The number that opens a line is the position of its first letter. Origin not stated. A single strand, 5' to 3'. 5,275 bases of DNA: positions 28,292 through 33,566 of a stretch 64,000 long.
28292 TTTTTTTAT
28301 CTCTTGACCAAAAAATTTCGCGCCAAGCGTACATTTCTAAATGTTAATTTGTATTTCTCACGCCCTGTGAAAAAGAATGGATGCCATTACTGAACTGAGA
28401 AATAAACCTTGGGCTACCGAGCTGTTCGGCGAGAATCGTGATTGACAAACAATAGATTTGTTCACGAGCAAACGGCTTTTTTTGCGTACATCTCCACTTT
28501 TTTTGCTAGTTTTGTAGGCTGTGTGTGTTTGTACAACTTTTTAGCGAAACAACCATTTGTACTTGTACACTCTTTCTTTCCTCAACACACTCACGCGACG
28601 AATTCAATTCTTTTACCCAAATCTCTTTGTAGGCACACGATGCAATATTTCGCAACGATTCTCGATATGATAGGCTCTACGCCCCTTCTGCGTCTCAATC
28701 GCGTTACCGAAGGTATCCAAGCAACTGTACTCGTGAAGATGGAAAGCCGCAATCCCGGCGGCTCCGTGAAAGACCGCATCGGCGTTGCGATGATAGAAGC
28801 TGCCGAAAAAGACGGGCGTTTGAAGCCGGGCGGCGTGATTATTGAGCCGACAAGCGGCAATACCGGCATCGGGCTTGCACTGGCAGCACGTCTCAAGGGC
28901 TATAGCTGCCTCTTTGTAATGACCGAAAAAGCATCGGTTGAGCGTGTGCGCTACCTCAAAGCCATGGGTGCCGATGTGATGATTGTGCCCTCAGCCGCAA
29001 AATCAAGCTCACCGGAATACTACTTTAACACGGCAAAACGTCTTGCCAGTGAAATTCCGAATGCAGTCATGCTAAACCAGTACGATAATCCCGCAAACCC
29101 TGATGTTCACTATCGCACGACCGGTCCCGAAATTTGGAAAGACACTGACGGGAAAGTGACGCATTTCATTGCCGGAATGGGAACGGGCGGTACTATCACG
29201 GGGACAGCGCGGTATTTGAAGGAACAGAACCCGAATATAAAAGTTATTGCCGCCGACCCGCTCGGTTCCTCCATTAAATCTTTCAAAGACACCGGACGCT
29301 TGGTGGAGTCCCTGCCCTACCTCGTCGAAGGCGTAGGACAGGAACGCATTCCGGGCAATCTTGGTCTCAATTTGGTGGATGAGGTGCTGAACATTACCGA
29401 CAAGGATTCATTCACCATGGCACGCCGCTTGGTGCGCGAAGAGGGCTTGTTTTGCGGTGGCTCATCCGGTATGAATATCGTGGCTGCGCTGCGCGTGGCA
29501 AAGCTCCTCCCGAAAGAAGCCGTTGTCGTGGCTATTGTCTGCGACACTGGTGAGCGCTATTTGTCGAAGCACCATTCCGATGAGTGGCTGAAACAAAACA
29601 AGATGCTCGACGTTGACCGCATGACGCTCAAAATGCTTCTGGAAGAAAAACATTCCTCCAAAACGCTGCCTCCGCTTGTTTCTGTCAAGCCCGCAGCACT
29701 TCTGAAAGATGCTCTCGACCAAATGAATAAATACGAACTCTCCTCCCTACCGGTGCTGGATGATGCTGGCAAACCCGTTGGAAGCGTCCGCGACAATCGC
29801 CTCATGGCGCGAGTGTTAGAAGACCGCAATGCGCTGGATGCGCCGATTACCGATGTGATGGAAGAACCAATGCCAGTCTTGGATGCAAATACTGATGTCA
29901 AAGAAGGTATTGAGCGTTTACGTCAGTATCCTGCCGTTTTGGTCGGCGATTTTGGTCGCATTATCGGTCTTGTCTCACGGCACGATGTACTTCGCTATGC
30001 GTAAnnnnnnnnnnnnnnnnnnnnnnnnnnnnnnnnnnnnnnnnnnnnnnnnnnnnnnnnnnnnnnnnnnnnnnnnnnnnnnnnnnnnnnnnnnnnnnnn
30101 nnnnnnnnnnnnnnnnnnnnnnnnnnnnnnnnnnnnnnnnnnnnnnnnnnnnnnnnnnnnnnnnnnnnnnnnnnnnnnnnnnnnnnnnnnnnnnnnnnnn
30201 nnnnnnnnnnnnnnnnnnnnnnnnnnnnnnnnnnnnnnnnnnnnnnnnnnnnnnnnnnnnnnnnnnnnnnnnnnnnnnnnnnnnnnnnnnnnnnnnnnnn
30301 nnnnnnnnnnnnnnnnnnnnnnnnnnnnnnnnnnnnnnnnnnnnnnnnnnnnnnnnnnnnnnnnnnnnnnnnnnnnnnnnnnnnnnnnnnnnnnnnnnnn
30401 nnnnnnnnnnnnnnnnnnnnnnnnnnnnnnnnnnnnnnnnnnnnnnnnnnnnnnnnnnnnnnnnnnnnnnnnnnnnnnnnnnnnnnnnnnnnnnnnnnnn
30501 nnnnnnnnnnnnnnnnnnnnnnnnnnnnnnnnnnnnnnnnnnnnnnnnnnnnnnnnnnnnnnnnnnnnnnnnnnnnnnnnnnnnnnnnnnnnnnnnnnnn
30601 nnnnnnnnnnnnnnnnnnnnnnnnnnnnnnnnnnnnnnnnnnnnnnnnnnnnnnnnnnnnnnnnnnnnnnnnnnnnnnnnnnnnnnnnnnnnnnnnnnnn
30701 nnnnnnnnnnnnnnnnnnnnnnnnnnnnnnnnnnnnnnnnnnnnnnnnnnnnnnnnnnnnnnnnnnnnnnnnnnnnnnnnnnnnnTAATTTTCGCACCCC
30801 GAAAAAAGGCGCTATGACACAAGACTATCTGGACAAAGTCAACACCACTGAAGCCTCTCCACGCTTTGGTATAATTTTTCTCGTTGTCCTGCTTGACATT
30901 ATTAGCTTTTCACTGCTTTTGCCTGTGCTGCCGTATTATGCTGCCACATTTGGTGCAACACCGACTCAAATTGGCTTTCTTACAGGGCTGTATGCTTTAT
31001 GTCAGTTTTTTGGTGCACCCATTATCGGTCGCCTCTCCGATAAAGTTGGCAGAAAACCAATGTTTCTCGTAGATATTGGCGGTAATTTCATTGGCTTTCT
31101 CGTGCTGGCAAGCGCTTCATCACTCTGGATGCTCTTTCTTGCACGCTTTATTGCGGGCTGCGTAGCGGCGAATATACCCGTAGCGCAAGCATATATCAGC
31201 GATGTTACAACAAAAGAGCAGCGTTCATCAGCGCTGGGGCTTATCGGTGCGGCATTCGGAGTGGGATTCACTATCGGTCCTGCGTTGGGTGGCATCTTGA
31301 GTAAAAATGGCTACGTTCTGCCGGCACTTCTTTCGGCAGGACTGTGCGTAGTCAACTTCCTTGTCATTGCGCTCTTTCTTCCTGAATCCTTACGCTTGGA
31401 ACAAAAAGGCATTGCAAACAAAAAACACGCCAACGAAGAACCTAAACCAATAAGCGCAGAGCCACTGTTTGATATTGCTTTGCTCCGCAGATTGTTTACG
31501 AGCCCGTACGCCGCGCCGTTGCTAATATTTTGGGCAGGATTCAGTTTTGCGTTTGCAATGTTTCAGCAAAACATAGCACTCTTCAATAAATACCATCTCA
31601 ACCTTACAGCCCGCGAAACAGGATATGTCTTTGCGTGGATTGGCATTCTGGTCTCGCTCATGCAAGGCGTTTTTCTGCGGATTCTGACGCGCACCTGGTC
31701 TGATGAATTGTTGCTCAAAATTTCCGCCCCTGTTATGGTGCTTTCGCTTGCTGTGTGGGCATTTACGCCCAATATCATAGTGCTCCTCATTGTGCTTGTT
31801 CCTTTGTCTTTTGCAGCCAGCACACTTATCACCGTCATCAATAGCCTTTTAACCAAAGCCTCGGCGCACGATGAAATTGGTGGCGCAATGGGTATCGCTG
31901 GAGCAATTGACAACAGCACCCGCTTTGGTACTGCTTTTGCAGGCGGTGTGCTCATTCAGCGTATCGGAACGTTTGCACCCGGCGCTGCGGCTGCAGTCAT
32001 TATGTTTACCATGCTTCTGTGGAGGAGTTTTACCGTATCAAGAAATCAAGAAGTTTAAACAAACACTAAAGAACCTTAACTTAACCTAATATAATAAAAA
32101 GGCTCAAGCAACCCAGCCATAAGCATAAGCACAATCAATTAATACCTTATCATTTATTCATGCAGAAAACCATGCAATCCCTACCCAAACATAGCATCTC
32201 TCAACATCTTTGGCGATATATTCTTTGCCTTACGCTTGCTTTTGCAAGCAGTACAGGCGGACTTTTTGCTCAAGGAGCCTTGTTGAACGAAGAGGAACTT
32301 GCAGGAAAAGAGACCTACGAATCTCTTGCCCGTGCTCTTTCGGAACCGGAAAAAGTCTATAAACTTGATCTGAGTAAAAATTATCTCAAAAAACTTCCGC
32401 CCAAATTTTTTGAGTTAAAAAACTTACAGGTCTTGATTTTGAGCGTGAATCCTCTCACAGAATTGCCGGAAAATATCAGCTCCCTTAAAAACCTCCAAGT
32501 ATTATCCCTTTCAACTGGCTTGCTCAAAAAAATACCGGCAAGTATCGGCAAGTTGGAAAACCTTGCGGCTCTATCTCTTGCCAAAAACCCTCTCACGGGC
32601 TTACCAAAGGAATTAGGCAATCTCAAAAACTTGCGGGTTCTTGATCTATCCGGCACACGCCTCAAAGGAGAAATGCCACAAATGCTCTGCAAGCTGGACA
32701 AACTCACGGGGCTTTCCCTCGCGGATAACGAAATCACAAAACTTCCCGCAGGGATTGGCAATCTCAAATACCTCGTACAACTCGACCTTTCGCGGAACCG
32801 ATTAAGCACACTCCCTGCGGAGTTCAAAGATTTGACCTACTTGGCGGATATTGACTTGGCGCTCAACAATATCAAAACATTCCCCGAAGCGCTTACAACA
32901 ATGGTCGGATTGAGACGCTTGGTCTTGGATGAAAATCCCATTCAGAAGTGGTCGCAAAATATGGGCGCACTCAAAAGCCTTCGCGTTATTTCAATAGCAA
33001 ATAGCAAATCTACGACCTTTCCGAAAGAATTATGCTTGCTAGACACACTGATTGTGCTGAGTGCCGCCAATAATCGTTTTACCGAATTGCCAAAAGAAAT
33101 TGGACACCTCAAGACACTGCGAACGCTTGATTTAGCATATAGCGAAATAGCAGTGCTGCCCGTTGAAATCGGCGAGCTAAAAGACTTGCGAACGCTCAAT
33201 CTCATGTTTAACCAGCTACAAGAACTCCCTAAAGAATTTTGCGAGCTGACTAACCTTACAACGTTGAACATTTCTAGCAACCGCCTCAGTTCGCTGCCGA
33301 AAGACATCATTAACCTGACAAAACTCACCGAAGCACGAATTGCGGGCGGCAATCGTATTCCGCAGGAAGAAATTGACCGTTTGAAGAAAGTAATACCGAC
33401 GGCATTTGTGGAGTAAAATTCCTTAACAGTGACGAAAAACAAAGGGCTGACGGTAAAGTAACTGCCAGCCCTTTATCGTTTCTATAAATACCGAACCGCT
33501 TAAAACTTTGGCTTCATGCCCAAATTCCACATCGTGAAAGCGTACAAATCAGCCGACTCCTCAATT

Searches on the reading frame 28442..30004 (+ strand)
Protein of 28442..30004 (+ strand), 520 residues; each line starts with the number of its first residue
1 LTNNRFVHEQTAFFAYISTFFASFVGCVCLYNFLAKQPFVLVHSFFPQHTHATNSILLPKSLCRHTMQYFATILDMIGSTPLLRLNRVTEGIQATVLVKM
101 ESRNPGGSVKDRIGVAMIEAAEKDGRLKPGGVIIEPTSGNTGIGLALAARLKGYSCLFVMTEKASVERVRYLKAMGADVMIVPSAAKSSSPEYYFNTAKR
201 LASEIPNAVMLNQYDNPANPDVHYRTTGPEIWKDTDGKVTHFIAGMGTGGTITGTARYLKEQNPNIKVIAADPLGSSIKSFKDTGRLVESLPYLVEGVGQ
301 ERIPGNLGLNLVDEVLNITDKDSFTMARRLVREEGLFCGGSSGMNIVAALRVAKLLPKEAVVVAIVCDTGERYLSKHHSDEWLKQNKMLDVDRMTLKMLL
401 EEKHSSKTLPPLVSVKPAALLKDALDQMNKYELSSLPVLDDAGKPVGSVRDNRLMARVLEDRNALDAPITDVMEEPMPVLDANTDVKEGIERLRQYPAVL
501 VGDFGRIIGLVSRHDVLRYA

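Call 51: search_protein_families(library=pfam, proteins=[window:28442-30004:+], max_evalue=0.00001)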
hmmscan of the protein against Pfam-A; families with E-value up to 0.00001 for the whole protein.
window:28442-30004:+ (520 aa): 2 families
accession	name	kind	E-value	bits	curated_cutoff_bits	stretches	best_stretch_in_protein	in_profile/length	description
PF00291.31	PALP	-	3.2e-78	263.5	35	1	74-368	2-295/295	Pyridoxal-phosphate dependent enzyme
PF00571.33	CBS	-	2.9e-19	69.6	24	2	410-458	7-55/57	CBS domain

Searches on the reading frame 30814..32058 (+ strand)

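Call 51: search_protein_families(library=pfam, proteins=[window:30814-32058:+], max_evalue=0.00001)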
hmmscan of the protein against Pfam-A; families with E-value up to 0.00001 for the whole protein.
window:30814-32058:+ (414 aa): 3 families
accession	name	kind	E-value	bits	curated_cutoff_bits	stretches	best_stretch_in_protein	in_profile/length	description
PF07690.21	MFS_1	-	3e-55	188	33.4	1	21-365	1-338/347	Major Facilitator Superfamily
PF00083.30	Sugar_tr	-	1.2e-12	48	22.3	1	49-194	44-196/452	Sugar (and other) transporter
PF12832.13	MFS_1_like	-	1.3e-09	38.1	25.2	1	32-385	15-366/373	MFS_1 like family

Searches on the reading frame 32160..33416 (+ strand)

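Call 51: search_protein_families(library=pfam, proteins=[window:32160-33416:+], max_evalue=0.00001)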
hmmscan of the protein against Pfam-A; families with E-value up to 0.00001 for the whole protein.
window:32160-33416:+ (418 aa): 7 families
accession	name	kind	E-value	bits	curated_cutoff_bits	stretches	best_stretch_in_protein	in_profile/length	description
PF23598.1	LRR_14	-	5.2e-47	160.7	40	5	129-210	43-121/353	Leucine-rich repeat region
PF13855.12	LRR_8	-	3.6e-39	132.8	27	5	65-118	2-57/61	Leucine rich repeat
PF12799.13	LRR_4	-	1.6e-33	114.4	27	0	181-218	2-39/44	Leucine Rich repeats (2 copies)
PF00560.39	LRR_1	-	2.7e-24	80.4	20.6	0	157-179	1-23/23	Leucine Rich Repeat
PF25013.1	LRR_Zer-1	-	1.6e-11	45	27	0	152-216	4-67/137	Zer-1-like, Leucine-rich repeats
PF23286.1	LRR_13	-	2e-08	34.6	30.1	0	155-220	2-68/210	Disease resistance protein RPS4B-like, leucine-rich repeats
PF23211.1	LRR_LRWD1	-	4.9e-08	33.3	28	0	182-275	23-112/190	Leucine-rich repeat and WD repeat-containing protein 1, LRR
